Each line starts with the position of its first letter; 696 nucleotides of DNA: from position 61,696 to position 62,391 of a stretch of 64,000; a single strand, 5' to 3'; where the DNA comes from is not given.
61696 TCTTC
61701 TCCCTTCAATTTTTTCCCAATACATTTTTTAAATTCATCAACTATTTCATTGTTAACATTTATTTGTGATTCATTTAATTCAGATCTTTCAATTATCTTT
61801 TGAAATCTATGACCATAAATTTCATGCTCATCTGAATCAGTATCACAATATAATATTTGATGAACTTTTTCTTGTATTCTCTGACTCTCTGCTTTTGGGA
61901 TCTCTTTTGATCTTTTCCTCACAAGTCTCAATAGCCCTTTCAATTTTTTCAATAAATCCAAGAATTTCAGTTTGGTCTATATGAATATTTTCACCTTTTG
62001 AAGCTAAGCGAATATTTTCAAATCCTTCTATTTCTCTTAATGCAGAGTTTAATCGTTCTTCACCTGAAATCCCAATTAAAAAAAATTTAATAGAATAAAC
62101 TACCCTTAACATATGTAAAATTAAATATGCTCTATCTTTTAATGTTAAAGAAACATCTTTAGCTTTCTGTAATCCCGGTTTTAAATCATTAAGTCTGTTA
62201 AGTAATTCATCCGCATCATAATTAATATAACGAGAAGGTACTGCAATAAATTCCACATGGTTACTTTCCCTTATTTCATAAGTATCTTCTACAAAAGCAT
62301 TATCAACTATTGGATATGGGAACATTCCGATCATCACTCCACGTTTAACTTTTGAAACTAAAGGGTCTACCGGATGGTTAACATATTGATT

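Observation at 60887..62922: Type I-D Cas5d fused to an extra helical (HEPN-like/NTase-associated) domain, followed by wHTH and HTH-nucleotidyltransferase genes inside the effector operon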

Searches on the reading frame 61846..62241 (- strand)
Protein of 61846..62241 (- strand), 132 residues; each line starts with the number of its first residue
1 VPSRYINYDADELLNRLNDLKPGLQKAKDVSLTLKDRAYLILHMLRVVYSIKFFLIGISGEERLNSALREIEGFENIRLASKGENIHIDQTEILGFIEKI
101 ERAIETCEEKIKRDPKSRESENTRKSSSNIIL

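Call 15: search_solved_structures(query=A2, max_evalue=10, show_alignments=3)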
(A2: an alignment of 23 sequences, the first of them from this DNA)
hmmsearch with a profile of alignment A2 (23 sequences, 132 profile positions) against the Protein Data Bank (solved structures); distinct sequences matched with E-value up to 10: 9.
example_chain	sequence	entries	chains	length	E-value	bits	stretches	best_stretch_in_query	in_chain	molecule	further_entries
6epc_P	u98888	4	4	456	0.18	15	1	30-79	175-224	Proteasome (Prosome, macropain) 26S subunit, non-ATPase, 12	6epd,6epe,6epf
12bm_W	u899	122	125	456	0.19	15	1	30-79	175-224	RPN5 | 26S proteasome non-ATPase regulatory subunit 12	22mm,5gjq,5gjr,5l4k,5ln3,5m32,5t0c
4v6w_CF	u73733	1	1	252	0.23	14.7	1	1-36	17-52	60S ribosomal protein L7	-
4c7n_B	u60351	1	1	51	0.27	14.4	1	11-46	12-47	SYNTHETIC ALPHA-HELIX, IM10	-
7zty_A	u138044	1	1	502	0.47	13.7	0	79-127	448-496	CNH domain-containing protein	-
9bpl_A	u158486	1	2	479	1.4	12.2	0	73-111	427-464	Adenylosuccinate lyase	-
5tgw_A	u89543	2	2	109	1.7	11.9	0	71-123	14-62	PS1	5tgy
4mx2_A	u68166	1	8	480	1.9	11.7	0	73-111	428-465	Adenylosuccinate lyase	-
6fes_A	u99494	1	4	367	2.7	11.2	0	68-110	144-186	D12_BRIC2, a synthetic protein,D12_BRIC2, a synthetic protein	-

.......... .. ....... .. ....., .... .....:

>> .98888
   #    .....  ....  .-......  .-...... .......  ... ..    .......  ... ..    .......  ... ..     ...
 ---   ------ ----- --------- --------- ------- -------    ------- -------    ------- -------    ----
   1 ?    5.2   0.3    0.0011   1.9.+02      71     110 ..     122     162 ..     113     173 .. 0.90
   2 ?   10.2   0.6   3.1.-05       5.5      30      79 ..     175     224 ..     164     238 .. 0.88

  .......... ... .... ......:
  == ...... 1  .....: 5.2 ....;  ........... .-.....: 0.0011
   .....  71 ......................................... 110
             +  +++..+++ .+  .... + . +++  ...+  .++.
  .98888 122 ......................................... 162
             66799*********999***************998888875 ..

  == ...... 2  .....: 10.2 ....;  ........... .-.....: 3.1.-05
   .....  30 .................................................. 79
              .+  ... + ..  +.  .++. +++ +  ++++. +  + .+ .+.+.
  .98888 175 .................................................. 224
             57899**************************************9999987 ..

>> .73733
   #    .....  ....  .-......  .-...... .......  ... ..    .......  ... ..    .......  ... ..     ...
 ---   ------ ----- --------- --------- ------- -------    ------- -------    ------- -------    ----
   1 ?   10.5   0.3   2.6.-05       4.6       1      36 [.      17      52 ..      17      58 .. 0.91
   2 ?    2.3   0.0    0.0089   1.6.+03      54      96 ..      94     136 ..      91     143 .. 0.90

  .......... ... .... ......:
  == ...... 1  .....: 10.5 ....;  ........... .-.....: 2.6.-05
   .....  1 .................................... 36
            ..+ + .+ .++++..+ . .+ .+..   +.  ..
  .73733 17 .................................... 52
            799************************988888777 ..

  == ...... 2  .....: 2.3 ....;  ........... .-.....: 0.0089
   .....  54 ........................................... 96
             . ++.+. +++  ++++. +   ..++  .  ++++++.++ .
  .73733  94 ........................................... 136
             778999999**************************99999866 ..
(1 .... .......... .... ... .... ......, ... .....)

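Call 16: search_protein_families(library=pfam, alignment_id=A2, max_evalue=10)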
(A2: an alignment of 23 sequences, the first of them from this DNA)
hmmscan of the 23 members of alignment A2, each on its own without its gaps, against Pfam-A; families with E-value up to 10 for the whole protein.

A. member 1, seq(132 aa): 0 families

B. families by the number of members that match (of 23 scanned): 21 families
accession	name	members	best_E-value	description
PF16360.10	GTP-bdg_M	2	0.062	GTP-binding GTPase Middle Region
PF10275.15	Peptidase_C65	2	0.11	Peptidase C65 Otubain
PF19965.4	VMAP-M2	1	0.01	vWA-MoxR associated protein middle region (VMAP-M) 2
PF07544.18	Med9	1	0.027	RNA polymerase II transcription mediator complex subunit 9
PF04609.17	MCR_C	1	0.028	Methyl-coenzyme M reductase operon protein C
PF18567.6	TIR_3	1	0.041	Toll/interleukin-1 receptor domain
PF11608.14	RRM_MARF1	1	0.081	MARF1, RNA recognition motif 1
PF12001.13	DUF3496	1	0.096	Domain of unknown function (DUF3496)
PF04037.18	DUF382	1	0.099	Domain of unknown function (DUF382)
PF13256.11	DUF4047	1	0.1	Domain of unknown function (DUF4047)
PF23553.1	NELF-A_N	1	0.11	NELF-A N-terminal domain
PF19039.6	ASK_PH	1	0.11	ASK kinase PH domain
PF10779.14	XhlA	1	0.13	Haemolysin XhlA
PF13150.11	TraL_transposon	1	0.15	Conjugative transposon protein TraL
PF09090.17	MIF4G_like_2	1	0.18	MIF4G like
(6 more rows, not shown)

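Call 25: predict_structure(alignment_id=A2)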
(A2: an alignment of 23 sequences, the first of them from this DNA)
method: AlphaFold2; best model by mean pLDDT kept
length: 132 residues; sequences in the alignment: 23
mean_pLDDT: 81.5   pTM: 0.72
mean pLDDT of the five models: 81.5, 81.4, 81.0, 80.8, 78.3
residues with pLDDT >= 90: 68; 70-90: 39; 50-70: 7; < 50: 18
segments of 3 or more residues with pLDDT < 50: 116-132
pLDDT, mean of each block of 10 residues (from residue 1): 67 90 90 93 93 84 89 92 90 93 92 58 37 38
secondary structure, 60 per line:
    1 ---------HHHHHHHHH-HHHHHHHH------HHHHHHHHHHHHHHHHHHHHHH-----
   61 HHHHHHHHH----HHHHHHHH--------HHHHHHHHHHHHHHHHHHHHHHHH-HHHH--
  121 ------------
elements in order: H10-18 H20-27 H34-55 H61-69 H74-81 H90-113 H115-118

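Call 28: fold_search(model_id=the predicted structure, library=pdb)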
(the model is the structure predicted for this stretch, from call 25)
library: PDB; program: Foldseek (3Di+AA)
matches with E <= 10: 173; with E <= 0.001: 0
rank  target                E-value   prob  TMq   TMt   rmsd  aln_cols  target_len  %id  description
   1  2lfd_MODEL_1_A        3.9e-01  0.63  0.39  0.43   7.1       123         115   19  Solution NMR structure of Diiron protein in presence of 2 eq Zn2+, Northeast Structural Genomics Consortium Ta (released 2011-08-24)
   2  2hsb                  9.3e-01  0.72  0.51  0.53   4.8       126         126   12  Crystal structure of a hepn domain containing protein (af_0298) from archaeoglobus fulgidus at 1.95 A resolution (released 2006-08-15)
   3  9min_I                1.0e+00  0.21  0.32  0.33   7.4       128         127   21  Structure of a designed minibinder to NYESO1-A*02:01 (released 2025-08-06)
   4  8yuf_A                1.4e+00  0.25  0.37  0.36   7.0       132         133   15  Crystal structure of HEPN (Q64A) toxin (released 2025-04-02)
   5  2lk4_MODEL_1_A        1.4e+00  0.21  0.35  0.34   8.7       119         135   16  Structural and mechanistic insights into the interaction between PAT Pyk2 and Paxillin LD motif (released 2012-10-10)
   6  3lhp_S                1.5e+00  0.10  0.21  0.23  14.5       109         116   16  Crystal structure of HIV epitope-scaffold 4E10_D0_1ISEA_004_N 4E10 Fv complex (released 2010-09-22)
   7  9ri9_B                1.8e+00  0.12  0.29  0.06  17.4       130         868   15  Cryo-EM structure of the tomato NRC3 hexameric resistosome (released 2025-07-23)
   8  9qwr_B                1.8e+00  0.06  0.21  0.18  18.6       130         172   12  MIC60 helical bundle dimer (released 2026-02-25)
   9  8xdj_C                1.9e+00  0.18  0.34  0.34   7.3       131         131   18  Crystal structure of AMPylated HEPN toxin (released 2024-12-18)
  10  4zwt_E                2.0e+00  0.14  0.28  0.29  18.1       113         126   13  Crystal Structure of the Bacteriophage T4 recombination mediator protein UvsY, Lattice Type IV (released 2016-03-02)
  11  8xdj_B                2.0e+00  0.14  0.35  0.34   7.2       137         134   18  Crystal structure of AMPylated HEPN toxin (released 2024-12-18)
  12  5aqf_B                2.1e+00  0.20  0.32  0.36  15.3       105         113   16  Fragment-based screening of HSP70 sheds light on the functional role of ATP-binding site residues (released 2016-10-05)
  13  6y06_MODEL_1_A        2.1e+00  0.20  0.37  0.40   8.0       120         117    8  Moevan: a designed granulopoietic protein by topological rescaffolding (released 2020-03-18)
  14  8xeh_D                2.1e+00  0.16  0.32  0.34   7.3       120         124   13  Crystal structure of HEPN-MNT complex (released 2024-12-18)
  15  3i4l                  2.1e+00  0.07  0.21  0.07  14.3       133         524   16  Structural characterization for the nucleotide binding ability of subunit A with AMP-PNP of the A1AO ATP synthase (released 2010-01-12)
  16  7ae6_B                2.4e+00  0.21  0.36  0.34   7.3       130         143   12  Crystal structure of di-AMPylated HEPN(R102A) toxin (released 2020-12-30)
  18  8yuf_B                2.6e+00  0.16  0.37  0.37   7.0       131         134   16  Crystal structure of HEPN (Q64A) toxin (released 2025-04-02)
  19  8xdj_A                2.6e+00  0.15  0.32  0.33   7.6       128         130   17  Crystal structure of AMPylated HEPN toxin (released 2024-12-18)
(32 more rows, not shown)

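Call 34: search_protein_representatives(alignment_id=A2)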
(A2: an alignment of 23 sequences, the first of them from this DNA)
Query: 23 sequences, 132 profile positions. Proteins with E-value up to 0.001 (for the whole library): 15; up to 1e-10: 9; up to 1e-30: 7. The best 15 are listed.
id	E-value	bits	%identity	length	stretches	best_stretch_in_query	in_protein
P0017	8.4e-50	184.4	-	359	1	1-132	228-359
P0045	8.2e-47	174.7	-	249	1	1-132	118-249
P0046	3.1e-39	150.2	-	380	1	1-132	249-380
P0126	4.2e-38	146.5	-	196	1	1-132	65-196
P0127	1.5e-36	141.5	-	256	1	1-132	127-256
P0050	9.3e-34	132.5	-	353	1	1-132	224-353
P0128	9.4e-31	122.7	-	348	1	1-132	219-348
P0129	3.1e-28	114.6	-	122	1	9-132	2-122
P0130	4.5e-26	107.6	-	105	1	10-107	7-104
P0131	5.6e-07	45.8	-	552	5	54-118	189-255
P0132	1.7e-05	41.0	-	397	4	67-122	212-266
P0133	3.1e-05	40.2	-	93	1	31-112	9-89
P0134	3.6e-05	40.0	-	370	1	17-110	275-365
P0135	9.3e-05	38.6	-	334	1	17-110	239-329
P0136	6.6e-04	35.9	-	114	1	30-95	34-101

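Call 35: search_protein_families(library=ncbifam, proteins=[P0131, P0132, P0133, P0134, P0135, P0136, P0128, P0126], max_evalue=0.01)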
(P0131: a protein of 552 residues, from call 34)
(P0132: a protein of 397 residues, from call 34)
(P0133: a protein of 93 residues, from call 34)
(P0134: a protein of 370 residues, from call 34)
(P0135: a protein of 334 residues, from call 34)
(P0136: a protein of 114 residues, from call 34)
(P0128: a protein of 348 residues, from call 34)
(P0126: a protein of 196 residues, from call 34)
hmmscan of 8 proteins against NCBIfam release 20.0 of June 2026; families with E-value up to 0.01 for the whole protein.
P0131 (552 aa): 14 families
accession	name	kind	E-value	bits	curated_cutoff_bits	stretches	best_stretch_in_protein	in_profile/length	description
TIGR04530.1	hemophoreRv0203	equivalog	1.7e-11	44.3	120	0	35-89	11-65/118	hemophore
NF043078.1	MMSYN1_0168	equivalog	8.4e-11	41.2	800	0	205-324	79-200/649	oligopeptide ABC transporter ATP-binding protein OppF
NF033719.1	ind_deCO2_activ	equivalog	9.8e-11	41.5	425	0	112-162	156-206/302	indoleacetate decarboxylase activase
NF011089.0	PRK14512.1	equivalog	1.3e-07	31.6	251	0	308-361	143-196/200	ATP-dependent Clp protease proteolytic subunit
TIGR02106.1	cyd_oper_ybgT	equivalog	1.4e-07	31.7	31.6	0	121-133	9-21/30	cytochrome bd-I oxidase subunit CydX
TIGR01410.1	tatB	equivalog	1.6e-07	31.8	56.5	0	449-479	25-55/80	Sec-independent protein translocase protein TatB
TIGR02385.1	RelE_StbE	subfamily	1.6e-05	25.3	27.9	0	135-164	28-57/88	type II toxin-antitoxin system mRNA interferase toxin, RelE/StbE family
TIGR01897.1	cas_MJ1666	equivalog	2.3e-05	23.7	110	0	58-176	224-333/417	CRISPR-associated CARF protein Csx1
NF050028.1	CldAdptActJ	equivalog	3.8e-05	24.1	150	0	118-148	47-77/93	cold adaptation protein ActJcold adaptation protein ActJ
TIGR01985.1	phasin_2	equivalog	9.1e-05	22.9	99.7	0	212-317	17-122/123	phasin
NF002402.0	PRK01470.1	equivalog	0.00037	20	71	0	230-246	31-47/53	twin arginine translocase protein A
NF051880.1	FlagAsmCDGMPTipF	equivalog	0.0059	15.5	600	0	11-103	6-98/421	flagella assembly cyclic-di-GMP phosphodiesterase TipF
TIGR02019.1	BchJ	equivalog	0.0086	15.9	74.3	0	473-529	10-66/188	bacteriochlorophyll 4-vinyl reductase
NF041819.1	Dsr2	equivalog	0.0089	14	1400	0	361-519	1026-1180/1215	anti-phage defense-associated sirtuin Dsr2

P0132 (397 aa): 0 families

P0133 (93 aa): 0 families

P0134 (370 aa): 4 families
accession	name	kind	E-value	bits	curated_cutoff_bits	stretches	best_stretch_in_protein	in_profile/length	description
NF033788.1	HTH_metalloreg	subfamily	3.7e-08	33.1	55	1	8-59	18-70/77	metalloregulator ArsR/SmtB family transcription factor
TIGR01884.1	cas_HTH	subfamily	1.6e-06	27.7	60.2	1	6-56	148-197/202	CRISPR-associated CARF protein Csa3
NF040939.2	trans_reg_lrs14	equivalog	5.2e-05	23.2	90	0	94-138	26-72/103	Lrs14 family HTH-type transcriptional regulator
NF033789.1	repress_SdpR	subfamily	0.0005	19.9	100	0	9-56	16-63/79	autorepressor SdpR family transcription factor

P0135 (334 aa): 2 families
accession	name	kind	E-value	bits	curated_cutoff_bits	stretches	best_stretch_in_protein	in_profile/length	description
NF007640.0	PRK10307.1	subfamily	1.6e-12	47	276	1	2-170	2-177/411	WcaI family glycosyltransferase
TIGR04007.1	wcaI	equivalog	0.00085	18.1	800.45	1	20-134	20-140/407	colanic acid biosynthesis glycosyltransferase WcaI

P0136 (114 aa): 0 families

P0128 (348 aa): 1 family
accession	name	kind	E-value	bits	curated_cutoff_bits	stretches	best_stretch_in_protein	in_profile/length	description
TIGR03159.1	cas_Csc1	equivalog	6.7e-07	28.9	41.4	1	9-202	2-204/225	type I-D CRISPR-associated protein Cas5/Csc1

P0126 (196 aa): 0 families

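Call 37: find_encoding_contigs(protein=P0134, flank=10000, max_places=4)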
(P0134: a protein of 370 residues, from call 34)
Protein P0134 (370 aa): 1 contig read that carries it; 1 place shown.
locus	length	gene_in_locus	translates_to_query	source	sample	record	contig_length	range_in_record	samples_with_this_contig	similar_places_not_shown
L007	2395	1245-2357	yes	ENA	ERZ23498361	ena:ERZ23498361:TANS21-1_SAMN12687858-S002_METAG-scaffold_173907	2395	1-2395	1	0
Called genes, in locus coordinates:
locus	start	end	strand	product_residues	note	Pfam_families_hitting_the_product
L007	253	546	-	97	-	PF05015:HigB-like_toxin (weak), PF05016:ParE_toxin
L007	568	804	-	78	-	PF10884:DUF2683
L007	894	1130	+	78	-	-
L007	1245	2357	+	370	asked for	PF01978:TrmB (faint), PF01909:NTP_transf_2 (faint)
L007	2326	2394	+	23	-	?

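Call 38: search_protein_families(library=pfam, proteins=[P0134, P0136, P0133, P0135], max_evalue=1)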
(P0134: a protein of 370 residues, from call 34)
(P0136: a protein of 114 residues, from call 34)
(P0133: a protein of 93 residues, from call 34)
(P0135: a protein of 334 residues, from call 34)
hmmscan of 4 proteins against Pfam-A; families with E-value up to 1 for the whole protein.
P0134 (370 aa): 15 families
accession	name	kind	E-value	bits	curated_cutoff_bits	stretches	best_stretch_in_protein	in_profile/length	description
PF01978.25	TrmB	-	9.1e-08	32.3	25.6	2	98-143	18-63/68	Sugar-specific transcriptional regulator TrmB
PF01909.29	NTP_transf_2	-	1.9e-06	28.6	21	1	170-222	4-56/93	Nucleotidyltransferase domain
PF01022.26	HTH_5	-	0.00032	20.9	22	1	90-123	3-36/47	Bacterial regulatory protein, arsR family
PF12802.13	MarR_2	-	0.00086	19.9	27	1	2-49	7-55/61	MarR family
PF13545.12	HTH_Crp_2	-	0.0013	19.1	27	1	19-55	27-61/70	Crp-like helix-turn-helix domain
PF18765.7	Polbeta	-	0.0015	19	26.9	1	173-209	6-42/93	Polymerase beta, Nucleotidyltransferase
PF12840.13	HTH_20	-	0.0067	16.8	27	1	90-131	5-47/51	Helix-turn-helix domain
PF25213.1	HVO_A0261_N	-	0.0078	16.5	35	1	89-133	11-55/86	HVO_A0261 N-terminal domain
PF13412.12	HTH_24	-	0.016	15.2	21.9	1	16-44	19-47/48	Winged helix-turn-helix DNA-binding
PF01047.28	MarR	-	0.022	15.1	24.6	1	12-47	15-50/59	MarR family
PF24034.1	DUF7343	-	0.047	14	27.6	1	19-55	23-59/62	Domain of unknown function (DUF7343)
PF06713.17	bPH_4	-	0.061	13.9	22.9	1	35-69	38-72/74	Bacterial PH domain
PF08279.18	HTH_11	-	0.094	13.1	25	0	91-121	2-34/55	HTH domain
PF13518.12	HTH_28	-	0.11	13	25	0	11-43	9-41/52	Helix-turn-helix domain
PF00392.27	GntR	-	0.18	12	27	0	98-137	18-59/64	Bacterial regulatory proteins, gntR family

P0136 (114 aa): 0 families

P0133 (93 aa): 1 family
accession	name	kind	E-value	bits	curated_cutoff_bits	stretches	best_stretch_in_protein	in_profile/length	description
PF08540.16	HMG_CoA_synt_C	-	0.036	14.1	25.1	1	33-84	30-73/280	Hydroxymethylglutaryl-coenzyme A synthase C terminal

P0135 (334 aa): 3 families
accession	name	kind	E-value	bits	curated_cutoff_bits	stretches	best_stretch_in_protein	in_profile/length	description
PF13579.12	Glyco_trans_4_4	-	1.1e-13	52.2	29.7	1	18-186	4-149/158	Glycosyl transferase 4-like domain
PF13439.12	Glyco_transf_4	-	1.3e-10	42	28.5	1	22-186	9-156/170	Glycosyltransferase Family 4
PF22059.2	GumK_N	-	0.08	13.4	27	1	22-50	16-44/171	Glucuronosyltransferase GumK, N-terminal domain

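Call 41: find_homologous_proteins(query=P0134, max_evalue=0.001)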
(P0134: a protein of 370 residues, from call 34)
Query P0134 (370 aa): 18 proteins with E <= 0.001 among 7080 candidates.
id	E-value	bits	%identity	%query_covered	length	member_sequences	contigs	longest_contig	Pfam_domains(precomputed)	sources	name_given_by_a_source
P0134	3.1e-237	805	100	100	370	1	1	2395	PF01978.26,PF01909.30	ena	-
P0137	7.1e-200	682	84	100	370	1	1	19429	PF01978.26,PF01022.27,PF12802.14,PF25213.2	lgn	-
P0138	5.0e-192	656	81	100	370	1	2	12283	PF01978.26,PF01022.27,PF01909.30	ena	-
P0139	1.4e-129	451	56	98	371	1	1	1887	PF01978.26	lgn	-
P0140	6.0e-127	442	54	95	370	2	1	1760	PF01978.26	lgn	-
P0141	1.5e-126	441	54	96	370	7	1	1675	PF01978.26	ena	-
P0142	6.9e-126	438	52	96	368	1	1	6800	PF13412.13,PF01978.26,PF13518.13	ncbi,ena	-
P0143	1.1e-124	434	52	98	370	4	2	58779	PF01978.26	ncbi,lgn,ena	-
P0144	5.3e-124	432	53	97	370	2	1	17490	PF01978.26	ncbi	-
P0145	1.1e-122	428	52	100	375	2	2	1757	-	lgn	-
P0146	1.4e-119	418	50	100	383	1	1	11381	PF01978.26,PF01909.30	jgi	jgi:predicted nucleotidyltransferase/predicted transcriptional regulator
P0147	1.5e-118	414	51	99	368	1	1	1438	PF01978.26,PF12802.14,PF01909.30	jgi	jgi:DNA-binding HxlR family transcriptional regulator/predicted nucleotidyltransferase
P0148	2.1e-115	404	49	94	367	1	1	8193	PF01978.26,PF01022.27,PF01909.30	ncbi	-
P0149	2.3e-115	404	52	95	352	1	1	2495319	PF13412.13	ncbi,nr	ncbi:MAG: hypothetical protein JSW28_10010 [Thermoplasmata archaeon]|nr:MAG: hypothetical protein JS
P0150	2.9e-113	397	48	96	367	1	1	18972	PF01978.26,PF01022.27,PF01909.30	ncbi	-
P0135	3.6e-86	308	65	65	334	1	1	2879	PF13579.13,PF13439.13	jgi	-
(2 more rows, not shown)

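Call 42: find_encoding_contigs(protein=P0143, flank=10000, max_places=1)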
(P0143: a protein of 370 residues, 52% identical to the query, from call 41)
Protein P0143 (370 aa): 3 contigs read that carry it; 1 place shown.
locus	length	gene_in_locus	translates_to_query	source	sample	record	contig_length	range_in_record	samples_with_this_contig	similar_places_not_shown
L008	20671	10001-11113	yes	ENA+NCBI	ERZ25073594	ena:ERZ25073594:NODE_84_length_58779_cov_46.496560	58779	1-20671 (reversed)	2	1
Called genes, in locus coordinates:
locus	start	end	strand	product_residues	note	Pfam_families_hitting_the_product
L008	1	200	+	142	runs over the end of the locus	-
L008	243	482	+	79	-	-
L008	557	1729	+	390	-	PF13191:AAA_16 (weak), PF13401:AAA_22 (weak), PF22703:Cdc6_lid, PF09079:WHD_Cdc6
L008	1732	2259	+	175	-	PF05763:DUF835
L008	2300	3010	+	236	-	PF13742:tRNA_anti_2 (faint)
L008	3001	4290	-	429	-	PF01368:DHH, PF02272:DHHA1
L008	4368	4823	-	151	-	PF08069:Ribosomal_S13_N, PF00312:Ribosomal_S15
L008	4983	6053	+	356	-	-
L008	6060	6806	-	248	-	PF18911:PKD_4, PF00801:PKD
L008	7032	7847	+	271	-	PF05552:MS_channel_1st_1 (weak), PF00924:MS_channel_2nd (weak)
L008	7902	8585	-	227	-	PF01507:PAPS_reduct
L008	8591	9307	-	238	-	PF01269:Fibrillarin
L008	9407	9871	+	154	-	-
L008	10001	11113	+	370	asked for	PF01978:TrmB (faint)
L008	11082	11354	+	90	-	-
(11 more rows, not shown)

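Call 43: find_encoding_contigs(protein=P0149, flank=10000, max_places=1)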
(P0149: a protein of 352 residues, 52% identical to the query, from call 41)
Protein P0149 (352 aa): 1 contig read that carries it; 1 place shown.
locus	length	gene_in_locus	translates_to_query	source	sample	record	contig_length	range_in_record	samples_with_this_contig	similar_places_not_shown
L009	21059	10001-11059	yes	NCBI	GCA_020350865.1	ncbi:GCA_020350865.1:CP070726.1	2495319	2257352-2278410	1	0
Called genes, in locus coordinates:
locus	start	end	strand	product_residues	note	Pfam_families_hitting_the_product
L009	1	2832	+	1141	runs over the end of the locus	PF00801:PKD, PF18911:PKD_4, PF24681:Kelch_KLHDC2_KLHL20_DRC7, PF13964:Beta-prop_Calicin, PF25210:Kelch_FKB95, PF01344:Kelch_1, PF00801:PKD, PF18911:PKD_4, +5 more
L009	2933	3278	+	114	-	-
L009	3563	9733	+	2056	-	PF00932:LTD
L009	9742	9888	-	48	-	-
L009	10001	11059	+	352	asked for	PF13412:HTH_24 (faint)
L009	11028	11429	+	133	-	-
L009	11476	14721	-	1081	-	PF05048:NosD, PF13229:Beta_helix, PF05048:NosD, PF00801:PKD (faint), PF17957:Big_7 (faint), PF13750:Big_3_3 (faint), PF19077:Big_13 (faint), PF13205:Big_5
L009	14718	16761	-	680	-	PF00801:PKD (faint), PF19077:Big_13 (faint), PF13750:Big_3_3 (faint), PF13205:Big_5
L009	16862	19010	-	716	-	PF23743:Beta-prop_BBS7 (faint), PF01839:FG-GAP (faint), PF13517:FG-GAP_3, PF14783:BBS2_Mid (faint)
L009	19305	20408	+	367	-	PF00082:Peptidase_S8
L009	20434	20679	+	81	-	-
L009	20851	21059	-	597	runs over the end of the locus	-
